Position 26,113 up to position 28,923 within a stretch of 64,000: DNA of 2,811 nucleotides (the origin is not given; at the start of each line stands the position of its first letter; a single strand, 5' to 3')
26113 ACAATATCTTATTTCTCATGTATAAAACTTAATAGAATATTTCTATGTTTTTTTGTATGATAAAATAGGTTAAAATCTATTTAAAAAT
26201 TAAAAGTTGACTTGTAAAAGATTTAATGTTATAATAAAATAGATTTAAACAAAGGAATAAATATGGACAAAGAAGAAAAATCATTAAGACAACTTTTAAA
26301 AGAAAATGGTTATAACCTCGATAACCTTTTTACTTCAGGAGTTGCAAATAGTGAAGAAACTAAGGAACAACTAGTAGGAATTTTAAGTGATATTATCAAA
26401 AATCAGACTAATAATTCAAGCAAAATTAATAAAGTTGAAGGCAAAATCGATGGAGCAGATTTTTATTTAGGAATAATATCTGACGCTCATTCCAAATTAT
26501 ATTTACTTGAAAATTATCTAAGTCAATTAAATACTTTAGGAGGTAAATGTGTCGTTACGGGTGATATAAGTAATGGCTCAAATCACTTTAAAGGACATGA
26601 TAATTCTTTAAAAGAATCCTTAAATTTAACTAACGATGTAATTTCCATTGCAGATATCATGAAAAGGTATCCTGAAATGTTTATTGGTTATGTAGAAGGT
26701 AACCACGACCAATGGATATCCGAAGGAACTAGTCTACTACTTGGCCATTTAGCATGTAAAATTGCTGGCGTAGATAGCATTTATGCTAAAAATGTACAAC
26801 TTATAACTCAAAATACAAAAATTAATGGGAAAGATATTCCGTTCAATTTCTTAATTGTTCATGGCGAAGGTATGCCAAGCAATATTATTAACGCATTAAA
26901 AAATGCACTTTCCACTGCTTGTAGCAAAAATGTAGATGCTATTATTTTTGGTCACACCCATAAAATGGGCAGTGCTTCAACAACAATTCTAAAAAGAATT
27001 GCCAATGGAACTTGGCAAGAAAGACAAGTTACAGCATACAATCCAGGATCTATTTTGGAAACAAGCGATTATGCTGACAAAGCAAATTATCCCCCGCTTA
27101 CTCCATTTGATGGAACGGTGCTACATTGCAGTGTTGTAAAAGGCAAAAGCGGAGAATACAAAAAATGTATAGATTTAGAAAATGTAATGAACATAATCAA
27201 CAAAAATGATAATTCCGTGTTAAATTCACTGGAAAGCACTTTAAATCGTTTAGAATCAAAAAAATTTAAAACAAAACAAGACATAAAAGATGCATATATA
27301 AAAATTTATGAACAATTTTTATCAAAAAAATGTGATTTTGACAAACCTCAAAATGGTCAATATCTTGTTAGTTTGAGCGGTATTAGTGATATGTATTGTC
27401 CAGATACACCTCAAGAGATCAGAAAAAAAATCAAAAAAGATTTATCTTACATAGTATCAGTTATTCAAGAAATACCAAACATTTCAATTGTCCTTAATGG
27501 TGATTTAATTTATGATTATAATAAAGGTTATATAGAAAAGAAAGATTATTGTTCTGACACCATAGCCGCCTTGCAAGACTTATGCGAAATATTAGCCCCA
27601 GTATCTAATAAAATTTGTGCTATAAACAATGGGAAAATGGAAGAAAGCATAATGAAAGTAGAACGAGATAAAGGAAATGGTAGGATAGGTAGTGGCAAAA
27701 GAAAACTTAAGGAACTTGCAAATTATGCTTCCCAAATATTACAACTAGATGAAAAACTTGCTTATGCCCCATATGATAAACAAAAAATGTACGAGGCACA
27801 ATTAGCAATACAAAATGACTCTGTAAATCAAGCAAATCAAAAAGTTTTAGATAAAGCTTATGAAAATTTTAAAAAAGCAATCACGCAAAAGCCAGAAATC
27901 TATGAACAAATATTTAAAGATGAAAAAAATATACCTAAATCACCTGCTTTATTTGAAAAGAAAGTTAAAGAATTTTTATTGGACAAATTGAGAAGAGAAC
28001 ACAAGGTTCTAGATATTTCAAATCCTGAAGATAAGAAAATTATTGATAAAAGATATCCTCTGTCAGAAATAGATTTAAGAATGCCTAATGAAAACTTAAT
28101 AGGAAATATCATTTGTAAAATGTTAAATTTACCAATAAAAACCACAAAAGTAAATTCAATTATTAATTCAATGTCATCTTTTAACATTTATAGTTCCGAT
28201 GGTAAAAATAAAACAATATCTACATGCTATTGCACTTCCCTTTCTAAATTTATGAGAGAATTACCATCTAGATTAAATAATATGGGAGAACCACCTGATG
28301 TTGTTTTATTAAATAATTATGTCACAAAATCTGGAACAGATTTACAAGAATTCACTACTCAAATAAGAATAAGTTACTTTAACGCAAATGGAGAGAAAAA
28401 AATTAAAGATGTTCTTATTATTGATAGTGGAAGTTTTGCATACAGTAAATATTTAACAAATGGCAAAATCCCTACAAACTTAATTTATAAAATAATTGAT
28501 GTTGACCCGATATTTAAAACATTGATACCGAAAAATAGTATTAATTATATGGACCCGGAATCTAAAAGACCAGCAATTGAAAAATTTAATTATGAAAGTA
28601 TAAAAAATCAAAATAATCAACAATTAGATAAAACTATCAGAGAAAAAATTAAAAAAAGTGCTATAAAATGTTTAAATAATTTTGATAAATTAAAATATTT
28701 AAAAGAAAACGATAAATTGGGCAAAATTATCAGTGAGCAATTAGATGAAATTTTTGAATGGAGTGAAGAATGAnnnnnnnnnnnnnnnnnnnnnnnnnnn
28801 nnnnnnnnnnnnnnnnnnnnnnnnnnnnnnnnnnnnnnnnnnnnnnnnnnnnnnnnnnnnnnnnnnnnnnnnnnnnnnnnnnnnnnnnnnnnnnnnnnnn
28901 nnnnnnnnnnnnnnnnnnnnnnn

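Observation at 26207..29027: Candidate two-gene system: an 836-aa double-MPP protein translationally coupled to a zinc-ribbon protein, behind a textbook promoter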

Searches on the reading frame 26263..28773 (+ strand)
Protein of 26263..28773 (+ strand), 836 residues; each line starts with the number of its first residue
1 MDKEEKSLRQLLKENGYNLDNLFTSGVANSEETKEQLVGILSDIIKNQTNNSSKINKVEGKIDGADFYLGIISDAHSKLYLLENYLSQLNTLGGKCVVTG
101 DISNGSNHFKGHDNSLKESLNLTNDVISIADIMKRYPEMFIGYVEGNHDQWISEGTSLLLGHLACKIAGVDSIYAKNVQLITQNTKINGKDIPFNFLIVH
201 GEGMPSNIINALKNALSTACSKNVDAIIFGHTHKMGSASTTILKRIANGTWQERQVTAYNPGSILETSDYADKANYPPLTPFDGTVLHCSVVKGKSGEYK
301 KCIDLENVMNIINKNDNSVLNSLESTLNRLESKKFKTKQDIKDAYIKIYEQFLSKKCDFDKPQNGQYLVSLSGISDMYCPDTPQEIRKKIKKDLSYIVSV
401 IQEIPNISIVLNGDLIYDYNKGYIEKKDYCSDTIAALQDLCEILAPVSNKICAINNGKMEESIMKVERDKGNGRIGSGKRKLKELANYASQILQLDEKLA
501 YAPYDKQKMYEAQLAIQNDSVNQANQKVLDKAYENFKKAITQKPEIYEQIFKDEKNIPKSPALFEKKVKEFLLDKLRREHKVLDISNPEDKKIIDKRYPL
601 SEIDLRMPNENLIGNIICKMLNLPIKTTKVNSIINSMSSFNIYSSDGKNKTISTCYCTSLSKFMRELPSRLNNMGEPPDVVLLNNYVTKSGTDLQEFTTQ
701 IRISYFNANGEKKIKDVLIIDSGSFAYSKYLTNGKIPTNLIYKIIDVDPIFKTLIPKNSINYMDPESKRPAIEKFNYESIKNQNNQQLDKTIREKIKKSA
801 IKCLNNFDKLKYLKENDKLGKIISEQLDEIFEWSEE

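Call 4: search_protein_families(library=pfam, proteins=[window:26263-28773:+], max_evalue=1)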
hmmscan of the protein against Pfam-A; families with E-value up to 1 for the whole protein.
window:26263-28773:+ (836 aa): 3 families
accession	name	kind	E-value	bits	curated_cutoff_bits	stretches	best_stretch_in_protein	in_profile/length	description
PF12850.12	Metallophos_2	-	4.5e-09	36.9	27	1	69-269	3-140/154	Calcineurin-like phosphoesterase superfamily domain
PF00149.33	Metallophos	-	4.8e-05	24.3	21.5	1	70-234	4-190/191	Calcineurin-like phosphoesterase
PF23854.1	DUF7217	-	0.18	11.9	29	1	290-333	102-145/238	Domain of unknown function (DUF7217)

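Call 5: search_protein_families(library=padloc, proteins=[window:26263-28773:+], max_evalue=1)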
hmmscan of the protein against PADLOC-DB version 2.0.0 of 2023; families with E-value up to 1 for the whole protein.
window:26263-28773:+ (836 aa): 1 family
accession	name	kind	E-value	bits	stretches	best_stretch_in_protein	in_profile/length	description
PDLC01607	RT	-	0.0062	14.8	1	293-358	2-67/161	"CAS-I,CAS-II,CAS-III,CAS-IV,CAS-V,CAS-VI; acquisition_associated"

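Call 6: search_protein_families(library=ncbifam, proteins=[window:26263-28773:+], max_evalue=1)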
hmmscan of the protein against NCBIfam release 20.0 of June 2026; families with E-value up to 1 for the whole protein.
window:26263-28773:+ (836 aa): 2 families
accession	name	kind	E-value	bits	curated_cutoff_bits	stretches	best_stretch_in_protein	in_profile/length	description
TIGR00040.1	yfcE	subfamily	0.0058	16.7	56.25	1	69-237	3-120/158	YfcE family phosphodiesterase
NF003743.0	PRK05340.1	equivalog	0.081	12.1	134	1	214-255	178-224/242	UDP-2,3-diacylglucosamine diphosphatase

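Call 7: search_protein_families(library=phrogs, proteins=[window:26263-28773:+], max_evalue=1)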
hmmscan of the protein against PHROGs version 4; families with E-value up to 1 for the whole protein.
window:26263-28773:+ (836 aa): 3 families
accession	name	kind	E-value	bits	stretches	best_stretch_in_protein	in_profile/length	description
phrog_7339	-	DNA, RNA and nucleotide metabolism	2.9e-14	54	1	74-276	37-237/263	DNA repair exonuclease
phrog_284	-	DNA, RNA and nucleotide metabolism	0.043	13.7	1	133-235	226-340/398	exonuclease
phrog_221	-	other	0.081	13.1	1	139-263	194-310/367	metallo-phosphoesterase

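Call 11: find_homologous_proteins(query=window:26263-28770:+, max_evalue=0.001)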
Query window:26263-28770:+ (836 aa): 29 proteins with E <= 0.001 among 8000 candidates.
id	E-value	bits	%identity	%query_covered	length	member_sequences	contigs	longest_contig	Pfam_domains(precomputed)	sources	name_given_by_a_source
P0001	0.0e+0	1855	100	100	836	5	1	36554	PF12850.13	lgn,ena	-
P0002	0.0e+0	1278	66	100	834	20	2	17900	PF12850.13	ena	-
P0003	0.0e+0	1278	66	100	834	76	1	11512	PF12850.13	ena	-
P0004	0.0e+0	1271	66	100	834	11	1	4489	PF12850.13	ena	-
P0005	0.0e+0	1212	66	98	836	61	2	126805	PF12850.13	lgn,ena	-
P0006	0.0e+0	1112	59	99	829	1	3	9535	PF12850.13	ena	-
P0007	0.0e+0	1109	59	99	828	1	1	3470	PF12850.13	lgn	-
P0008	0.0e+0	1090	59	100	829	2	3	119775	PF12850.13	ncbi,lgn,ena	-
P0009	0.0e+0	1083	59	98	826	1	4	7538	PF12850.13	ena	-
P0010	0.0e+0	1073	59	97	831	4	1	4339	PF12850.13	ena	-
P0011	0.0e+0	1067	58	97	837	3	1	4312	PF12850.13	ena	-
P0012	0.0e+0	1054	58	95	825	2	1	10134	PF12850.13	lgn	-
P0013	0.0e+0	1047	57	98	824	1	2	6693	PF12850.13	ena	-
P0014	0.0e+0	1033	56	99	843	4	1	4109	PF12850.13,PF00149.34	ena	-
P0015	0.0e+0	1033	56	97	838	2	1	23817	PF12850.13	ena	-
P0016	1.4e-296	1004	57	98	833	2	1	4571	PF12850.13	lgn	-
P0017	1.5e-294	997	55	99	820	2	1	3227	PF12850.13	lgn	-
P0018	9.4e-284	962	53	97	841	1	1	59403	PF12850.13,PF00149.34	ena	-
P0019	9.7e-283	958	55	98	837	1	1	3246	PF12850.13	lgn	-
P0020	1.3e-272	925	51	98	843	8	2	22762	PF12850.13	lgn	-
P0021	4.8e-269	913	53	96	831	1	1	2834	PF12850.13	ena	-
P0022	1.8e-263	895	51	97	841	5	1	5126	PF12850.13,PF00149.34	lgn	-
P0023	3.0e-259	881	49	99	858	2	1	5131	PF12850.13,PF00149.34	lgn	-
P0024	1.5e-256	872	50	96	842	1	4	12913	PF12850.13,PF00149.34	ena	-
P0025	3.6e-256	870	50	97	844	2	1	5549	PF12850.13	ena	-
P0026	2.4e-253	861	50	95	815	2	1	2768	PF12850.13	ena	-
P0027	5.8e-241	820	48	97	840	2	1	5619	-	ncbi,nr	ncbi:MAG: hypothetical protein IKR12_00860 [Clostridia bacterium]|nr:hypothetical protein [Clostridi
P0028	1.6e-239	815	48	97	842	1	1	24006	PF12850.13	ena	-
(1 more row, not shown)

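Call 12: search_solved_structures(query=window:26263-28770:+, max_evalue=1, show_alignments=2)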
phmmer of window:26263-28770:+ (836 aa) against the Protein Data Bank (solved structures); distinct sequences matched with E-value up to 1: 0.

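Call 13: find_encoding_contigs(protein=P0005, flank=8000, max_places=2)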
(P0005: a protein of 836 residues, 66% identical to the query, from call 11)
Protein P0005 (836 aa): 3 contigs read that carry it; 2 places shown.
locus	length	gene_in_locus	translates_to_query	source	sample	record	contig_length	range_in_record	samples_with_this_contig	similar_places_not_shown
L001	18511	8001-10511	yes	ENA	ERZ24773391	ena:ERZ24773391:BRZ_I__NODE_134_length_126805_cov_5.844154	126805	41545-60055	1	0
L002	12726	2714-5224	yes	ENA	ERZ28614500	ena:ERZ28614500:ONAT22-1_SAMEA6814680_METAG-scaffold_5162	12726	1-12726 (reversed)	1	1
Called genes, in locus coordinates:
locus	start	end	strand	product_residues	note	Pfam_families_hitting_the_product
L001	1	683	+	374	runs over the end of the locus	PF01926:MMR_HSR1, PF02421:FeoB_N, PF06071:YchF-GTPase_C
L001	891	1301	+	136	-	PF00636:Ribonuclease_3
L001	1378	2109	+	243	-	PF08032:SpoU_sub_bind, PF00588:SpoU_methylase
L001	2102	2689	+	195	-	PF12645:HTH_16 (weak), PF04542:Sigma70_r2, PF00196:GerE (weak)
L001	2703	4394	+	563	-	PF00749:tRNA-synt_1c, PF03950:tRNA-synt_1c_C, PF20974:tRNA-synt_1c_C2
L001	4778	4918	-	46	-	-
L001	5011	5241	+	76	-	-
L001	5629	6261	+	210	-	PF06414:Zeta_toxin, PF13671:AAA_33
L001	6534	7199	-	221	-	-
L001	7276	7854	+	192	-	PF28043:KwaA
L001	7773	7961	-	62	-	-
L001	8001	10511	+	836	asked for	PF12850:Metallophos_2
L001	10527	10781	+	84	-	-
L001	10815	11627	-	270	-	PF04138:GtrA_DPMS_TM (weak)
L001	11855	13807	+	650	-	PF02518:HATPase_c, PF00204:DNA_gyraseB, PF01751:Toprim, PF00986:DNA_gyraseB_C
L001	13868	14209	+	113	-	-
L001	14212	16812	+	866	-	PF00521:DNA_topoisoIV, PF03989:DNA_gyraseA_C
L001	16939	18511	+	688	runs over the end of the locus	PF00580:UvrD-helicase, PF13245:AAA_19 (weak), PF01443:Viral_helicase1 (weak), PF13361:UvrD_C (weak), PF13538:UvrD_C_2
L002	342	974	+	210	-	PF06414:Zeta_toxin, PF13671:AAA_33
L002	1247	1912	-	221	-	-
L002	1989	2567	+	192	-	PF28043:KwaA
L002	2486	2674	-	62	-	-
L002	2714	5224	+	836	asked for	PF12850:Metallophos_2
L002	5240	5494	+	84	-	-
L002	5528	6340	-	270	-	PF04138:GtrA_DPMS_TM (weak)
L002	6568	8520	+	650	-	PF02518:HATPase_c, PF00204:DNA_gyraseB, PF01751:Toprim, PF00986:DNA_gyraseB_C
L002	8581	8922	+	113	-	-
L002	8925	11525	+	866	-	PF00521:DNA_topoisoIV, PF03989:DNA_gyraseA_C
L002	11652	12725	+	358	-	?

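Call 14: find_encoding_contigs(protein=P0008, flank=8000, max_places=2)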
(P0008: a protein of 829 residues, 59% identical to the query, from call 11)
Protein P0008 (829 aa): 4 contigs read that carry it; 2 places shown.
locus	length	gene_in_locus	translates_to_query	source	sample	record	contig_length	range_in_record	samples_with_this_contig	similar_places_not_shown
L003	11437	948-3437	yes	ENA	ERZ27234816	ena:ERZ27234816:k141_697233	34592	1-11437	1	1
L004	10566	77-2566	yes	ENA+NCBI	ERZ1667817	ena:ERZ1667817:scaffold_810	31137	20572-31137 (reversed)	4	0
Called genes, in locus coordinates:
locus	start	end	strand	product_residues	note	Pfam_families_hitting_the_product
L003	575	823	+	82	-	-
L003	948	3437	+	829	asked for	PF12850:Metallophos_2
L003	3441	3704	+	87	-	-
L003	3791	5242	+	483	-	PF00270:DEAD, PF04851:ResIII, PF00271:Helicase_C, PF06862:Utp25_C (faint)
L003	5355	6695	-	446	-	PF05958:tRNA_U5-meth_tr, PF02475:TRM5-TYW2_MTfase (weak), PF03602:Cons_hypoth95 (weak)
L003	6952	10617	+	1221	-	PF04563:RNA_pol_Rpb2_1, PF04561:RNA_pol_Rpb2_2, PF04565:RNA_pol_Rpb2_3, PF10385:RNA_pol_Rpb2_45, PF00562:RNA_pol_Rpb2_6, PF04560:RNA_pol_Rpb2_7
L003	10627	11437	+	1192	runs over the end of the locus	PF04997:RNA_pol_Rpb1_1, PF00623:RNA_pol_Rpb1_2, PF04983:RNA_pol_Rpb1_3, PF05000:RNA_pol_Rpb1_4 (weak), PF04998:RNA_pol_Rpb1_5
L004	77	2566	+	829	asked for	PF12850:Metallophos_2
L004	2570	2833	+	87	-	-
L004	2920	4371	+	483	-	PF00270:DEAD, PF04851:ResIII, PF00271:Helicase_C, PF06862:Utp25_C (faint)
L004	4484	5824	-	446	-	PF05958:tRNA_U5-meth_tr, PF02475:TRM5-TYW2_MTfase (weak), PF03602:Cons_hypoth95 (weak)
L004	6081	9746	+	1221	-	PF04563:RNA_pol_Rpb2_1, PF04561:RNA_pol_Rpb2_2, PF04565:RNA_pol_Rpb2_3, PF10385:RNA_pol_Rpb2_45, PF00562:RNA_pol_Rpb2_6, PF04560:RNA_pol_Rpb2_7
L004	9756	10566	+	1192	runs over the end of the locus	PF04997:RNA_pol_Rpb1_1, PF00623:RNA_pol_Rpb1_2, PF04983:RNA_pol_Rpb1_3, PF05000:RNA_pol_Rpb1_4 (weak), PF04998:RNA_pol_Rpb1_5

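Call 15: find_encoding_contigs(protein=P0018, flank=8000, max_places=2)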
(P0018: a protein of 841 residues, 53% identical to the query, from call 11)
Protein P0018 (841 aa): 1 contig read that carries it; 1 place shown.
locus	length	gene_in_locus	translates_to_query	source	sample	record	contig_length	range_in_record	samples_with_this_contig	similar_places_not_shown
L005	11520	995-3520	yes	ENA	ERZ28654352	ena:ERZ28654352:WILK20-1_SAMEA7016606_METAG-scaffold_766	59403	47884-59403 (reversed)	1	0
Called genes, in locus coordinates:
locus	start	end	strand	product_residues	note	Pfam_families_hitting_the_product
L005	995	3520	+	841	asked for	PF00149:Metallophos (faint), PF12850:Metallophos_2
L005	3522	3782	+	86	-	-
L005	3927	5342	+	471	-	PF00270:DEAD, PF04851:ResIII, PF00271:Helicase_C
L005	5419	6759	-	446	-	PF05958:tRNA_U5-meth_tr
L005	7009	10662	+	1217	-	PF04563:RNA_pol_Rpb2_1, PF04561:RNA_pol_Rpb2_2, PF04565:RNA_pol_Rpb2_3, PF10385:RNA_pol_Rpb2_45, PF00562:RNA_pol_Rpb2_6, PF04560:RNA_pol_Rpb2_7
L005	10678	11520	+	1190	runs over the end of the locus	PF04997:RNA_pol_Rpb1_1, PF00623:RNA_pol_Rpb1_2, PF04983:RNA_pol_Rpb1_3, PF05000:RNA_pol_Rpb1_4 (weak), PF04998:RNA_pol_Rpb1_5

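Call 16: find_encoding_contigs(protein=P0028, flank=8000, max_places=2)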
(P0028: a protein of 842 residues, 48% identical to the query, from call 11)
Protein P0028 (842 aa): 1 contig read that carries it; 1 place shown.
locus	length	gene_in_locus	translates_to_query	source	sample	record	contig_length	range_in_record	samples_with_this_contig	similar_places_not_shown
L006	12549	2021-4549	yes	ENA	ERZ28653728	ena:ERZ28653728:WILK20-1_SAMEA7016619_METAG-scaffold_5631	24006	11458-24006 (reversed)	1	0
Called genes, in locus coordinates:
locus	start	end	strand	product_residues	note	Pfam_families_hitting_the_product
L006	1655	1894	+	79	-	-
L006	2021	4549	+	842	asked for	PF12850:Metallophos_2 (weak)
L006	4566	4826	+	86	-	-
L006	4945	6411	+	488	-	PF00270:DEAD, PF04851:ResIII, PF14617:CMS1 (weak), PF00271:Helicase_C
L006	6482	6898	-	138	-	-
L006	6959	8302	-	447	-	PF01938:TRAM (faint), PF05958:tRNA_U5-meth_tr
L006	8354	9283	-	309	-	PF00135:COesterase (weak), PF20434:BD-FAE, PF07859:Abhydrolase_3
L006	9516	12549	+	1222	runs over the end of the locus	PF04563:RNA_pol_Rpb2_1, PF04561:RNA_pol_Rpb2_2, PF04565:RNA_pol_Rpb2_3, PF10385:RNA_pol_Rpb2_45, PF00562:RNA_pol_Rpb2_6, PF04560:RNA_pol_Rpb2_7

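Call 21: find_related_loci(query=A1, collection=genome_contigs, flank=6000)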
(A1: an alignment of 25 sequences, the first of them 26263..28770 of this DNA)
Query A1 (836 aa) in genome_contigs; peptide patterns used: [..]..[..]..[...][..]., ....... (x = any residue, [..] = any of these).
143 stretches matched a pattern; 10 encode a relative of the query (tblastn E <= 1e-3); 10 distinct loci.
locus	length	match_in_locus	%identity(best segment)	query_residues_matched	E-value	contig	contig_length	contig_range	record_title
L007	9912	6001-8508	85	1-836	0e+0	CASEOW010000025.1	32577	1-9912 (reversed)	uncultured Firmicutes bacterium isolate Batch3_idba_bin.1294 genome assembly, contig: Batch3_idba_bin.1294.fa_k87_782353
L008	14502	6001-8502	66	1-836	0e+0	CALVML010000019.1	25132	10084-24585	MAG: uncultured Clostridia bacterium isolate BRZ_ES__bin41 genome assembly, contig: BRZ_ES__NODE_2680_length_25132_cov_7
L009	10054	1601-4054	66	1-821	0e+0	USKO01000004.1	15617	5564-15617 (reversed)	uncultured Firmicutes bacterium isolate UMGS1812 genome assembly, contig: NODE_1806_length_15617_cov_2.520499, whole gen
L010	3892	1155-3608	66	1-821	0e+0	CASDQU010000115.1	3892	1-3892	uncultured Firmicutes bacterium isolate CO.A26.metabat-bins.279 genome assembly, contig: CO.A26.metabat-bins.279.fa_k141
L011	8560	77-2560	59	1-836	0e+0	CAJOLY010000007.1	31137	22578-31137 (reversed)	uncultured Clostridia bacterium isolate Reindeer_2_mag_135 genome assembly, contig: scaffold_810, whole genome shotgun s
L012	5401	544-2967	59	1-809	0e+0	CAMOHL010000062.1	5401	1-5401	MAG: uncultured Clostridia bacterium isolate SRR873603_bin.138_metaWRAP_v1.3_MAG genome assembly, contig: NODE_49560_len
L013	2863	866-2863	67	1-667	0e+0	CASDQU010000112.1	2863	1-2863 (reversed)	uncultured Firmicutes bacterium isolate CO.A26.metabat-bins.279 genome assembly, contig: CO.A26.metabat-bins.279.fa_k141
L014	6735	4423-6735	58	1-768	0e+0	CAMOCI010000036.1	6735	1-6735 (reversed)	MAG: uncultured Clostridia bacterium isolate SRR873602_bin.22_metaWRAP_v1.3_MAG genome assembly, contig: NODE_30972_leng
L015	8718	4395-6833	51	1-816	0e+0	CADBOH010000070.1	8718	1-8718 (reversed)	MAG: uncultured Clostridiales bacterium isolate RUG14149 genome assembly, contig: RUG14149_asm_70, whole genome shotgun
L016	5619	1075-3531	48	6-819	0e+0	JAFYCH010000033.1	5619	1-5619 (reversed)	MAG: Clostridia bacterium isolate RGIG6960 Sheep_Rumen.Co__c1221549, whole genome shotgun sequence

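Call 22: find_related_loci(query=A1, collection=viral_contigs, flank=6000)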
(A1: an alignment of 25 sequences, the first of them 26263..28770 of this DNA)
Query A1 (836 aa) in viral_contigs; peptide patterns used: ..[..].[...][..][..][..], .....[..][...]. (x = any residue, [..] = any of these).
97 stretches matched a pattern, but none encodes a relative of the query by tblastn (E <= 1e-3).

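Call 32: predict_structure(alignment_id=A1)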
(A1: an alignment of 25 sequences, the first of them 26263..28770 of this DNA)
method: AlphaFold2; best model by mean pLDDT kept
length: 836 residues; sequences in the alignment: 25
mean_pLDDT: 77.5   pTM: 0.74
mean pLDDT of the five models: 77.5, 76.3, 76.1, 71.9, 69.0
residues with pLDDT >= 90: 160; 70-90: 477; 50-70: 117; < 50: 82
segments of 3 or more residues with pLDDT < 50: 44-55, 106-120, 147-176, 203-205, 268-275, 357-361
pLDDT, mean of each block of 10 residues (from residue 1): 77 71 68 75 46 47 85 79 87 85 54 44 62 74 60 37 35 52 85 85 49 52 79 82 76 84 64 57 91 82 91 80 88 88 89 59 77 89 87 92 90 87 70 93 95 89 82 54 82 90 88 87 89 87 74 73 85 87 86 86 82 94 89 90 80 90 89 90 77 75 86 89 78 73 89 74 80 89 65 84 87 83 79 56
secondary structure, 60 per line:
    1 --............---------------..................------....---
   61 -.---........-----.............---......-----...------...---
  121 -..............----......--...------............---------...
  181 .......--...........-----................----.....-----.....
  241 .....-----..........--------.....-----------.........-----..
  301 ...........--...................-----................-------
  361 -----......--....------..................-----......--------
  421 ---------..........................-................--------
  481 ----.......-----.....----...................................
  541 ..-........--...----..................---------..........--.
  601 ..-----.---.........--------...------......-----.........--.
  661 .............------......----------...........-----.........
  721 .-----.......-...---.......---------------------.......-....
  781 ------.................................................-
elements in order (helices of 4 or more, strands of 3 or more residues): H3-14 H30-47 E54-57 E66-73 H79-91 E95-100 H122-135 E140-145 H157-168 E178-187 E190-200 H206-221 E226-230 E236-245 E251-260 H269-273 E285-293 E299-307 H308-311 H314-332 H338-353 E366-371 H374-377 H384-401 E407-412 H430-450 E451-455 H457-472 H485-491 H497-500 H506-542 H544-551 H561-578 H588-597 H612-620 E629-631 E638-643 E649-657 H660-673 E680-685 E696-706 E712-721 H727-733 E735-737 E741-747 E769-775 H777-780 H787-835
